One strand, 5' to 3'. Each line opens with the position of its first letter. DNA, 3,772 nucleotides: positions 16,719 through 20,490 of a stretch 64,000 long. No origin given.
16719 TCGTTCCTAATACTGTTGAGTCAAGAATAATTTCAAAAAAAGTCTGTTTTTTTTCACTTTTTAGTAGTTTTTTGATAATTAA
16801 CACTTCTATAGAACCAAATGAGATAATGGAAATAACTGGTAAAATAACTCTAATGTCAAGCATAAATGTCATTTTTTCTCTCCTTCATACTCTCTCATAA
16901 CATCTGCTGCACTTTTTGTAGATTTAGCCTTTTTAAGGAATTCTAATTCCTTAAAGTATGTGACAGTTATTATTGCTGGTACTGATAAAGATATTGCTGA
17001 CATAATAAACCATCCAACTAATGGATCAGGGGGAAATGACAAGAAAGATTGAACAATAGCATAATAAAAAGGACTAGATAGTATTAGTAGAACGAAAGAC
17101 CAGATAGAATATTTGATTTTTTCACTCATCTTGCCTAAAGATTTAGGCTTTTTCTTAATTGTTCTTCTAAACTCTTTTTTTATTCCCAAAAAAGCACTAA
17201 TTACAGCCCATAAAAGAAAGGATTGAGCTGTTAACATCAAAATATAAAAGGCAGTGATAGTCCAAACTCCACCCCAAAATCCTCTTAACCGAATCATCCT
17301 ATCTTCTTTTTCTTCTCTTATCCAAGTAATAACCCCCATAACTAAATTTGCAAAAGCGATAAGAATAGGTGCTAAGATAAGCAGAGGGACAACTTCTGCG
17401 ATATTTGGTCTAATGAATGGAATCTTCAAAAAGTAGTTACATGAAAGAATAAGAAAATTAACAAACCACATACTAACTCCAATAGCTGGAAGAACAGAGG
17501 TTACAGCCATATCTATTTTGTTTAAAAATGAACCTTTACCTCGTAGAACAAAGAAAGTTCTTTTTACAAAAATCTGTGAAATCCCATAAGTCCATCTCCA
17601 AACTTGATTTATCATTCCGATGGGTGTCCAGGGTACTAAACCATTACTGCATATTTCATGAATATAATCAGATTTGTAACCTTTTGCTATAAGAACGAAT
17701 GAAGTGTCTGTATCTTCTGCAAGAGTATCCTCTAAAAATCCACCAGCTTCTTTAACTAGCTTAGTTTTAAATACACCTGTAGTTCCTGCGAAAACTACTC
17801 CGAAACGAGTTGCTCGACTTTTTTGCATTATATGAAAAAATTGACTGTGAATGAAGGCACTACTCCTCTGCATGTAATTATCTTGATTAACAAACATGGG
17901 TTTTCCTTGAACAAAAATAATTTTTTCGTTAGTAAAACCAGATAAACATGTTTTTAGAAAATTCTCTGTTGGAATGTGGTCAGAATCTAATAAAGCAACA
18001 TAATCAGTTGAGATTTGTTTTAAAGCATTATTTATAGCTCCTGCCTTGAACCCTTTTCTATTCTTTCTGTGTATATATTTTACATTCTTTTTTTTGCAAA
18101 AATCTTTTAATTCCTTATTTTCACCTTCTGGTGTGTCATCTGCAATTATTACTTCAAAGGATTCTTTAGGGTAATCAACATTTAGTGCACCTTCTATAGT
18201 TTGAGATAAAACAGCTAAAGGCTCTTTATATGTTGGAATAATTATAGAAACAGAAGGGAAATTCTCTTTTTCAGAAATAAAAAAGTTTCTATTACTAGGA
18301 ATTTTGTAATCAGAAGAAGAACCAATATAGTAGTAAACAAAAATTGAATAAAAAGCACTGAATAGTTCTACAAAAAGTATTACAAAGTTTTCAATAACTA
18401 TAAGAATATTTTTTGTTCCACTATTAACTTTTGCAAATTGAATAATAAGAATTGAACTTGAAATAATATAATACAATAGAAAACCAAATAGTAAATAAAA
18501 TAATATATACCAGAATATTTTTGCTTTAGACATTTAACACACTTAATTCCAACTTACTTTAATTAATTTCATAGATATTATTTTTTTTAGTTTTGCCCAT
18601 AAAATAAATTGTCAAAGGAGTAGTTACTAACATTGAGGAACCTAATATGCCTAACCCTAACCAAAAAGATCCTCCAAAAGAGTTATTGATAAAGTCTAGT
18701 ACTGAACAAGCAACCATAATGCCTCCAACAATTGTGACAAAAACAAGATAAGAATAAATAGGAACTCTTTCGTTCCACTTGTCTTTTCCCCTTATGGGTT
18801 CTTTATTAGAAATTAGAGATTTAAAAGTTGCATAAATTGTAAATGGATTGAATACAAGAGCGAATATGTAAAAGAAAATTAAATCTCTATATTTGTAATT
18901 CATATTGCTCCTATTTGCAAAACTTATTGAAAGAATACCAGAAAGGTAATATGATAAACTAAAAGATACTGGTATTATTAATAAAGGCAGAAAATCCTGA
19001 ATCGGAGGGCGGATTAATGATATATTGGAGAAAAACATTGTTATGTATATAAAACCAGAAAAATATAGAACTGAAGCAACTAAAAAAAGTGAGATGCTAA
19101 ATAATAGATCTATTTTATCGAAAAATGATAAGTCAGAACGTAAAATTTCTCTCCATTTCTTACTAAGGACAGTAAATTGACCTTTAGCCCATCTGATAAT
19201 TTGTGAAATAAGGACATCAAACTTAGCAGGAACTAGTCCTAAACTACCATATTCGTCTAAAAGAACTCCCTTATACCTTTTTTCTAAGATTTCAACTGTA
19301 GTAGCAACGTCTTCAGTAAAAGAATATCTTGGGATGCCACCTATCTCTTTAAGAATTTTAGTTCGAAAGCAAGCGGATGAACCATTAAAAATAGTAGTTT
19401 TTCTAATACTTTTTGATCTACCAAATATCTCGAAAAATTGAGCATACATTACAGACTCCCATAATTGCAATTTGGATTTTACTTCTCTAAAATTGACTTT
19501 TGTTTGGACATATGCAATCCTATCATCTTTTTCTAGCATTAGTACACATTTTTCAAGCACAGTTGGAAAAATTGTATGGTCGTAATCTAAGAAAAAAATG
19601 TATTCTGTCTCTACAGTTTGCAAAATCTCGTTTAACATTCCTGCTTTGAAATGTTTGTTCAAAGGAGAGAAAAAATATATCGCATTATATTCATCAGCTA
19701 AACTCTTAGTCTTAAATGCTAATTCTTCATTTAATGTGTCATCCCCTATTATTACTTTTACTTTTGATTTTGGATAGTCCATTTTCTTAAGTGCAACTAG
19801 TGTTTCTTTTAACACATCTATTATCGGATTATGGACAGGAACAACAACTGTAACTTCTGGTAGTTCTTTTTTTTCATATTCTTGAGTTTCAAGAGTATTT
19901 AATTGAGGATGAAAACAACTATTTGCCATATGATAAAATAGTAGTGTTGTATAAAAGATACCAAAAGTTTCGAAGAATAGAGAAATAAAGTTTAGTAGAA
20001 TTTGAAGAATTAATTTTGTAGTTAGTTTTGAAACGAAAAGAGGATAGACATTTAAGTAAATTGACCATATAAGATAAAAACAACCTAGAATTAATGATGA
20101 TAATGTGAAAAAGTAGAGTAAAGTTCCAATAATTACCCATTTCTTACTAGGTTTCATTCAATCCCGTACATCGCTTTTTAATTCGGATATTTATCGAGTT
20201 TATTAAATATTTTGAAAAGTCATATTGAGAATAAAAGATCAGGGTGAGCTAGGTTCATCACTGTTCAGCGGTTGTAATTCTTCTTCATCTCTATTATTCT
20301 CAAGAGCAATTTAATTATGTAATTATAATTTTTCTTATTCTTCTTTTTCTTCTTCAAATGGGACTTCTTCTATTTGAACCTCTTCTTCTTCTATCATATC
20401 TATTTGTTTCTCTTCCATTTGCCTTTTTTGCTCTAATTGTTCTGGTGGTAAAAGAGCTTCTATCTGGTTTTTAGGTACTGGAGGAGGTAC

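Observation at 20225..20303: Unannotated box C/D sRNA whose D guide matches a peptidyl-transferase-centre site methylated in eukaryotes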

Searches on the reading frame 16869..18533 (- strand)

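Call 36: search_protein_families(library=ncbifam, proteins=[window:16869-18533:-])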
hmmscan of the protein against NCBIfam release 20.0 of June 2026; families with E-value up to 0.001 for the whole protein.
window:16869-18533:- (554 aa): 15 families
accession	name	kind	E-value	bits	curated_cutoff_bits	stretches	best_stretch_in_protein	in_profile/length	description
TIGR03030.1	CelA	equivalog_domain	4.1e-52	177.2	699.1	1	49-332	91-391/714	UDP-forming cellulose synthase catalytic subunit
NF008558.0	PRK11498.1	equivalog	1.3e-44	152.4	992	1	79-337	257-518/872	UDP-forming cellulose synthase catalytic subunit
TIGR03937.1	PgaC_IcaA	equivalog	4.9e-28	98.2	422.3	1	49-436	3-382/407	poly-beta-1,6-N-acetyl-D-glucosamine synthase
TIGR03965.1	mycofact_glyco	equivalog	2.6e-14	53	280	1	89-290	70-272/467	mycofactocin biosynthesis glycosyltransferase MftF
NF050050.1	ProtGlycPglI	equivalog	2.8e-12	46.6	500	1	93-198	2-106/306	GalNAc(5)-diNAcBac-PP-undecaprenol beta-1,3-glucosyltransferase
TIGR04440.1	glyco_TIGR04440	domain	2.5e-10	40.4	70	1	95-276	2-188/215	TIGR00180 family glycosyltransferase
NF041875.1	EPS_EpsD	equivalog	2.4e-09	37.1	370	1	95-275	1-183/325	exopolysaccharide biosynthesis glycosyltransferase EpsD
TIGR04242.1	nodulat_NodC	equivalog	4.1e-09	35.9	550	1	76-315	32-281/395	chitooligosaccharide synthase NodC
NF047683.1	TeichurnBiosyTuaG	equivalog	8.3e-09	35.4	400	1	91-218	4-129/252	teichuronic acid biosynthesis protein TuaG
NF038299.1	EPS_HpsN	equivalog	1.3e-08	34.2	425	1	93-210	1-117/317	hormogonium polysaccharide biosynthesis glycosyltransferase HpsN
TIGR01556.1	rhamnosyltran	subfamily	2.7e-08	33.3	200.55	1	120-286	16-186/281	rhamnosyltransferase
NF041394.1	GtaseAglG_Halo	equivalog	8e-07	28.6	440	1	95-236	3-139/304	glucosyl-dolichyl phosphate glucuronosyltransferase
NF053739.1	GlytfEpsEBac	equivalog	2.5e-06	26.7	450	1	93-220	1-127/265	glycosyltransferase EpsE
TIGR04283.1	glyco_like_mftF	equivalog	0.00028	20.5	182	1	95-284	1-172/221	TIGR04283 family arsenosugar biosynthesis glycosyltransferase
NF007482.0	PRK10073.1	equivalog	0.0006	18.9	423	1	90-205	3-115/334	glycosyltransferase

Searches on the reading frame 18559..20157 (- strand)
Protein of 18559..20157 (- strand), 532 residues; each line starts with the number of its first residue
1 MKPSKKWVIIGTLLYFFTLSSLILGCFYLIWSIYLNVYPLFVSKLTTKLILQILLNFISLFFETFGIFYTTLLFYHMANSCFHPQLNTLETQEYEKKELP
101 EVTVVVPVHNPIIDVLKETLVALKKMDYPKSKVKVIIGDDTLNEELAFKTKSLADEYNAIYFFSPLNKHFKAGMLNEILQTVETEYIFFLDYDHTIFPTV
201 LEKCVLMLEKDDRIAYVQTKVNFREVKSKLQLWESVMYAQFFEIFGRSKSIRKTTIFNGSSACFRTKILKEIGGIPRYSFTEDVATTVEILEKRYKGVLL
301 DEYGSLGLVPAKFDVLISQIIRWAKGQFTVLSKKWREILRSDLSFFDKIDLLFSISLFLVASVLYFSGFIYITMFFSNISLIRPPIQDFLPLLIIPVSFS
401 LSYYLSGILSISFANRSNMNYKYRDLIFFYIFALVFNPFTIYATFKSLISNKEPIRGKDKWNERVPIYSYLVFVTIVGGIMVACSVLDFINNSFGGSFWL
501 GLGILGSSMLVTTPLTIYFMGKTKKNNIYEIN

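Call 36: search_protein_families(library=ncbifam, proteins=[window:18559-20157:-])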
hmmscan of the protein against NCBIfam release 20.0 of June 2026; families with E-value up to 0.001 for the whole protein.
window:18559-20157:- (532 aa): 11 families
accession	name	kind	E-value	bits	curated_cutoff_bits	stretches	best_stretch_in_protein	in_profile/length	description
TIGR03030.1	CelA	equivalog_domain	3.7e-41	141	699.1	1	41-454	76-491/714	UDP-forming cellulose synthase catalytic subunit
NF008558.0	PRK11498.1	equivalog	4.5e-28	97.7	992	1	21-449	206-610/872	UDP-forming cellulose synthase catalytic subunit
TIGR03937.1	PgaC_IcaA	equivalog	2.5e-21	76.1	422.3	1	70-450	19-393/407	poly-beta-1,6-N-acetyl-D-glucosamine synthase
TIGR03111.1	glyc2_xrt_Gpos1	hypoth_equivalog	1.1e-14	54.1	363.95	1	94-462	43-415/439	TIGR03111 family XrtG-associated glycosyltransferase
TIGR04440.1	glyco_TIGR04440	domain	1.2e-07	31.7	70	1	102-229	2-127/215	TIGR00180 family glycosyltransferase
TIGR03965.1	mycofact_glyco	equivalog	1.2e-07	31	280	1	95-235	69-206/467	mycofactocin biosynthesis glycosyltransferase MftF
TIGR04242.1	nodulat_NodC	equivalog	1.4e-07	30.9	550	1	85-210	33-158/395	chitooligosaccharide synthase NodC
TIGR03469.1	HpnB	hypoth_equivalog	1.4e-05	24.3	379.25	1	84-276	27-230/386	hopene-associated glycosyltransferase HpnB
NF050050.1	ProtGlycPglI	equivalog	1.5e-05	24.5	500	1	100-205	2-105/306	GalNAc(5)-diNAcBac-PP-undecaprenol beta-1,3-glucosyltransferase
NF007482.0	PRK10073.1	equivalog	0.00017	20.7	423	1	98-224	4-127/334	glycosyltransferase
NF047683.1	TeichurnBiosyTuaG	equivalog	0.00039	20.1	400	1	98-221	4-123/252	teichuronic acid biosynthesis protein TuaG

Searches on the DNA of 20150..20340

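Call 19: search_rna_families(source=window, start=20150, end=20340, threshold=evalue, max_evalue=10, show_alignments=8)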
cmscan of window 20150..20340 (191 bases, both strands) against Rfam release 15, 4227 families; matches with E-value up to 10: 26.
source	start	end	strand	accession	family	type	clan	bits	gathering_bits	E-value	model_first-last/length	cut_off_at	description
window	20236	20292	-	RF00095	snoPyro_CD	Gene; snRNA; snoRNA; CD-box;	CL00132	27.6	45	0.00039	1-58/58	no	Pyrococcus C/D box small nucleolar RNA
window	20237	20292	-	RF01144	sR17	Gene; snRNA; snoRNA; CD-box;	-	26.5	36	0.00015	1-55/55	no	Small nucleolar RNA sR17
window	20237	20292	-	RF01133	sR3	Gene; snRNA; snoRNA; CD-box;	-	20.6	41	0.0016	1-55/55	no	Small nucleolar RNA sR3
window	20228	20300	-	RF00574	SNORD69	Gene; snRNA; snoRNA; CD-box;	-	19.6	37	0.27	1-77/77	no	Small nucleolar RNA SNORD69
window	20237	20294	-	RF01306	sR52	Gene; snRNA; snoRNA; CD-box;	-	19.4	50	0.037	1-60/60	no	Small nucleolar RNA sR52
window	20249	20292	-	RF01149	sR10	Gene; snRNA; snoRNA; CD-box;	-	17.9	45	0.013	1-54/54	no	Small nucleolar RNA sR10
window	20237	20292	-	RF01152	sR1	Gene; snRNA; snoRNA; CD-box;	-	16.8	45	0.021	1-57/57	no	Small nucleolar RNA sR1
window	20237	20292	-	RF01312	sR9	Gene; snRNA; snoRNA; CD-box;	-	16.5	36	0.51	1-55/55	no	Small nucleolar RNA sR9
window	20229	20337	-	RF02512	PYLIS_5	Cis-reg;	-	16.1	60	2.2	1-100/100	no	Pyrrolysine insertion sequence transposase 1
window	20271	20303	-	RF01342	CRISPR-DR32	Gene; CRISPR;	-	16.1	48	2.6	1-37/37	no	CRISPR RNA direct repeat element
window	20237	20292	-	RF01128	sR43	Gene; snRNA; snoRNA; CD-box;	-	15.2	45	0.09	1-56/56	no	Small nucleolar RNA sR42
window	20184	20267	-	RF00479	snosnR71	Gene; snRNA; snoRNA; CD-box;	CL00051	15.1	60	6.2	1-97/97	no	Small nucleolar RNA snR71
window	20238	20291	-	RF01304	sR5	Gene; snRNA; snoRNA; CD-box;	-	14.6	40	0.25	1-53/53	no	Small nucleolar RNA sR5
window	20237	20292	-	RF01145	sR14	Gene; snRNA; snoRNA; CD-box;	-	14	38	0.1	1-54/54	no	Small nucleolar RNA sR14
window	20229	20267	-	RF00274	SNORD57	Gene; snRNA; snoRNA; CD-box;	CL00058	13.5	47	3.9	1-72/72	no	Small nucleolar RNA SNORD57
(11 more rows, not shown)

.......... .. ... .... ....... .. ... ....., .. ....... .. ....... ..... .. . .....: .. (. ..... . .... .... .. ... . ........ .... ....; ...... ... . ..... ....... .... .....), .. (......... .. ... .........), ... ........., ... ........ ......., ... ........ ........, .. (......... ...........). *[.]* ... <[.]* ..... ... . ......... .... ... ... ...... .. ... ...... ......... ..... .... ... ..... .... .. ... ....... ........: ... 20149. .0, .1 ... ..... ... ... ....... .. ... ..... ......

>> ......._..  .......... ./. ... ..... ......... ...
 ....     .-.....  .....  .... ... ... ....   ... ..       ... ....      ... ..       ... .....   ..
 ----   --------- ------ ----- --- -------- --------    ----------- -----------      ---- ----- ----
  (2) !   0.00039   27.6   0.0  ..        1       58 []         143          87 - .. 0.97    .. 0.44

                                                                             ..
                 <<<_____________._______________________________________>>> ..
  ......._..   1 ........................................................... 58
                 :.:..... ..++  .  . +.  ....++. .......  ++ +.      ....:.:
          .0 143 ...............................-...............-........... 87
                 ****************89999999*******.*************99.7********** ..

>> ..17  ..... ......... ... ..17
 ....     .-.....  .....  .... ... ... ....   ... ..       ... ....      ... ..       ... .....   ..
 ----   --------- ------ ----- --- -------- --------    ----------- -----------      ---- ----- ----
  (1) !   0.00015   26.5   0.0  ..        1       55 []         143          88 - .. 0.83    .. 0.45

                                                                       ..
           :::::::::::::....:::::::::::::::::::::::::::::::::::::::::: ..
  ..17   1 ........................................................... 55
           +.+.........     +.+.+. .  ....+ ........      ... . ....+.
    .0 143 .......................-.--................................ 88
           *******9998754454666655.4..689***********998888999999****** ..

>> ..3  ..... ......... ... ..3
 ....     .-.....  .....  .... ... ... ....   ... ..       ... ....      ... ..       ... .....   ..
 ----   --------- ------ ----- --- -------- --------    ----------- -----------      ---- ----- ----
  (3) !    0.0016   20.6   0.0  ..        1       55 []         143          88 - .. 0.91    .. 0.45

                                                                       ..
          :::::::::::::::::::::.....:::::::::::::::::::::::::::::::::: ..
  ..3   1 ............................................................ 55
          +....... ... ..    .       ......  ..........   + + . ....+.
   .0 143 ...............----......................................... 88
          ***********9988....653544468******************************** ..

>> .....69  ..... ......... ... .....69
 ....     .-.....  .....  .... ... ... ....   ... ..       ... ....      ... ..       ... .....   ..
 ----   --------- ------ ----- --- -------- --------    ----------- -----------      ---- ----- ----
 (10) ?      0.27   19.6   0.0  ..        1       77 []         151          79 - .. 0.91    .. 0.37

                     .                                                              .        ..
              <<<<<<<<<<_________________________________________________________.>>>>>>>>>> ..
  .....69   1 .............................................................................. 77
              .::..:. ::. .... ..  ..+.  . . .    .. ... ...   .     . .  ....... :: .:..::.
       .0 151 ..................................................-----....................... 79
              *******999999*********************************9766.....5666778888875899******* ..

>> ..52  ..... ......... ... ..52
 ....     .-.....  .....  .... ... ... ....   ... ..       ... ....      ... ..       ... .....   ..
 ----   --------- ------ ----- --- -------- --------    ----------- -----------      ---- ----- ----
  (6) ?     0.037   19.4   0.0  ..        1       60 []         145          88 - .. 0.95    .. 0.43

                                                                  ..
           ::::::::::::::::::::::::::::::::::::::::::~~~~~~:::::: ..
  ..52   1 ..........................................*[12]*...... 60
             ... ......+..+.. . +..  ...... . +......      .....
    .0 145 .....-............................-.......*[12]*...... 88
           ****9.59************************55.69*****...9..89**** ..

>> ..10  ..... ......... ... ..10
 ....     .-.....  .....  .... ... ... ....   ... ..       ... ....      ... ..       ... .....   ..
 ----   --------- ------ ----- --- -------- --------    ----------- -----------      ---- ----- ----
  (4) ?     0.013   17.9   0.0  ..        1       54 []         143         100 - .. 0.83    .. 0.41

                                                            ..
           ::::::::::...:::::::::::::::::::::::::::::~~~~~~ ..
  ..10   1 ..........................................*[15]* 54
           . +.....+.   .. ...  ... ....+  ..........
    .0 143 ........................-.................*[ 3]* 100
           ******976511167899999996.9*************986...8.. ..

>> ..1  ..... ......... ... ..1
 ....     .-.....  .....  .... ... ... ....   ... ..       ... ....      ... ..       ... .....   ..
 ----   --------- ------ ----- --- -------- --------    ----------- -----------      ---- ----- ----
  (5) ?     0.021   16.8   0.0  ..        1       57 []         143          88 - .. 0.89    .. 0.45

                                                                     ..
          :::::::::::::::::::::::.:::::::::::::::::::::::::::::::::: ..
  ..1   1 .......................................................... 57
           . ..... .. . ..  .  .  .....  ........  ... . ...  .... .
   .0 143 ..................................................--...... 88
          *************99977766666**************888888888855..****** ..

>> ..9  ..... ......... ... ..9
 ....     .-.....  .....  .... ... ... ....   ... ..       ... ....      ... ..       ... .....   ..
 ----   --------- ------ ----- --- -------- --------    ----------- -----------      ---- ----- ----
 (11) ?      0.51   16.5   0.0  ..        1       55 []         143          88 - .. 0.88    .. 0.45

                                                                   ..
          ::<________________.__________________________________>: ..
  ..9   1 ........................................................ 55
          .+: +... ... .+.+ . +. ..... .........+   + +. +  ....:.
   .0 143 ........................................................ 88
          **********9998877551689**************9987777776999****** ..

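Call 89: search_rna_families(source=window, start=20175, end=20272, threshold=evalue, max_evalue=10, show_alignments=6)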
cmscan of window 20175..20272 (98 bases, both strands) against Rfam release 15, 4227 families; matches with E-value up to 10: 15.
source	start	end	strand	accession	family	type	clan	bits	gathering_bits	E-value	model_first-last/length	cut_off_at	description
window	20237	20269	-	RF01133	sR3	Gene; snRNA; snoRNA; CD-box;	-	19.7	41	0.0015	23-55/55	no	Small nucleolar RNA sR3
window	20184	20267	-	RF00479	snosnR71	Gene; snRNA; snoRNA; CD-box;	CL00051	15.1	60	3.2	1-97/97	no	Small nucleolar RNA snR71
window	20220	20264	-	RF00095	snoPyro_CD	Gene; snRNA; snoRNA; CD-box;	CL00132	13.8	45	0.79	1-58/58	no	Pyrococcus C/D box small nucleolar RNA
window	20229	20267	-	RF00274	SNORD57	Gene; snRNA; snoRNA; CD-box;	CL00058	13.5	47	2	1-72/72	no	Small nucleolar RNA SNORD57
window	20237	20270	-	RF01144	sR17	Gene; snRNA; snoRNA; CD-box;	-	12.3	36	0.55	22-55/55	no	Small nucleolar RNA sR17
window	20237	20268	-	RF01136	sR28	Gene; snRNA; snoRNA; CD-box;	-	12.2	39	0.22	24-55/55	no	Small nucleolar RNA sR28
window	20237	20270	-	RF01152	sR1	Gene; snRNA; snoRNA; CD-box;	-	11.3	45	0.42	22-57/57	no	Small nucleolar RNA sR1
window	20220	20265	-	RF01312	sR9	Gene; snRNA; snoRNA; CD-box;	-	11.3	36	6.8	1-55/55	no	Small nucleolar RNA sR9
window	20201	20256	-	RF02281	TtnuCD4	Gene; snRNA; snoRNA; CD-box;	-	10.9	60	6.3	1-60/60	no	Tetrahymena snoRNA TtnuCD4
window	20237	20269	-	RF01124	sR36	Gene; snRNA; snoRNA; CD-box;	-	10.4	55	0.98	23-55/55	no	Small nucleolar RNA sR36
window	20199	20217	+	RF01515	Afu_514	Gene; snRNA; snoRNA; CD-box;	-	9.7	39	6.7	88-106/106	no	A. fumigatus snoRNA Afu_514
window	20238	20268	-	RF01304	sR5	Gene; snRNA; snoRNA; CD-box;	-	8.7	40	5.1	23-53/53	no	Small nucleolar RNA sR5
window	20249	20269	-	RF01149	sR10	Gene; snRNA; snoRNA; CD-box;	-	8.5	45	3.4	22-54/54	no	Small nucleolar RNA sR10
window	20237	20269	-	RF01145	sR14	Gene; snRNA; snoRNA; CD-box;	-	8.2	38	3.2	22-54/54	no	Small nucleolar RNA sR14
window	20237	20269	-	RF01134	sR30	Gene; snRNA; snoRNA; CD-box;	-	8.2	38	4.3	23-57/57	no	Small nucleolar RNA sR30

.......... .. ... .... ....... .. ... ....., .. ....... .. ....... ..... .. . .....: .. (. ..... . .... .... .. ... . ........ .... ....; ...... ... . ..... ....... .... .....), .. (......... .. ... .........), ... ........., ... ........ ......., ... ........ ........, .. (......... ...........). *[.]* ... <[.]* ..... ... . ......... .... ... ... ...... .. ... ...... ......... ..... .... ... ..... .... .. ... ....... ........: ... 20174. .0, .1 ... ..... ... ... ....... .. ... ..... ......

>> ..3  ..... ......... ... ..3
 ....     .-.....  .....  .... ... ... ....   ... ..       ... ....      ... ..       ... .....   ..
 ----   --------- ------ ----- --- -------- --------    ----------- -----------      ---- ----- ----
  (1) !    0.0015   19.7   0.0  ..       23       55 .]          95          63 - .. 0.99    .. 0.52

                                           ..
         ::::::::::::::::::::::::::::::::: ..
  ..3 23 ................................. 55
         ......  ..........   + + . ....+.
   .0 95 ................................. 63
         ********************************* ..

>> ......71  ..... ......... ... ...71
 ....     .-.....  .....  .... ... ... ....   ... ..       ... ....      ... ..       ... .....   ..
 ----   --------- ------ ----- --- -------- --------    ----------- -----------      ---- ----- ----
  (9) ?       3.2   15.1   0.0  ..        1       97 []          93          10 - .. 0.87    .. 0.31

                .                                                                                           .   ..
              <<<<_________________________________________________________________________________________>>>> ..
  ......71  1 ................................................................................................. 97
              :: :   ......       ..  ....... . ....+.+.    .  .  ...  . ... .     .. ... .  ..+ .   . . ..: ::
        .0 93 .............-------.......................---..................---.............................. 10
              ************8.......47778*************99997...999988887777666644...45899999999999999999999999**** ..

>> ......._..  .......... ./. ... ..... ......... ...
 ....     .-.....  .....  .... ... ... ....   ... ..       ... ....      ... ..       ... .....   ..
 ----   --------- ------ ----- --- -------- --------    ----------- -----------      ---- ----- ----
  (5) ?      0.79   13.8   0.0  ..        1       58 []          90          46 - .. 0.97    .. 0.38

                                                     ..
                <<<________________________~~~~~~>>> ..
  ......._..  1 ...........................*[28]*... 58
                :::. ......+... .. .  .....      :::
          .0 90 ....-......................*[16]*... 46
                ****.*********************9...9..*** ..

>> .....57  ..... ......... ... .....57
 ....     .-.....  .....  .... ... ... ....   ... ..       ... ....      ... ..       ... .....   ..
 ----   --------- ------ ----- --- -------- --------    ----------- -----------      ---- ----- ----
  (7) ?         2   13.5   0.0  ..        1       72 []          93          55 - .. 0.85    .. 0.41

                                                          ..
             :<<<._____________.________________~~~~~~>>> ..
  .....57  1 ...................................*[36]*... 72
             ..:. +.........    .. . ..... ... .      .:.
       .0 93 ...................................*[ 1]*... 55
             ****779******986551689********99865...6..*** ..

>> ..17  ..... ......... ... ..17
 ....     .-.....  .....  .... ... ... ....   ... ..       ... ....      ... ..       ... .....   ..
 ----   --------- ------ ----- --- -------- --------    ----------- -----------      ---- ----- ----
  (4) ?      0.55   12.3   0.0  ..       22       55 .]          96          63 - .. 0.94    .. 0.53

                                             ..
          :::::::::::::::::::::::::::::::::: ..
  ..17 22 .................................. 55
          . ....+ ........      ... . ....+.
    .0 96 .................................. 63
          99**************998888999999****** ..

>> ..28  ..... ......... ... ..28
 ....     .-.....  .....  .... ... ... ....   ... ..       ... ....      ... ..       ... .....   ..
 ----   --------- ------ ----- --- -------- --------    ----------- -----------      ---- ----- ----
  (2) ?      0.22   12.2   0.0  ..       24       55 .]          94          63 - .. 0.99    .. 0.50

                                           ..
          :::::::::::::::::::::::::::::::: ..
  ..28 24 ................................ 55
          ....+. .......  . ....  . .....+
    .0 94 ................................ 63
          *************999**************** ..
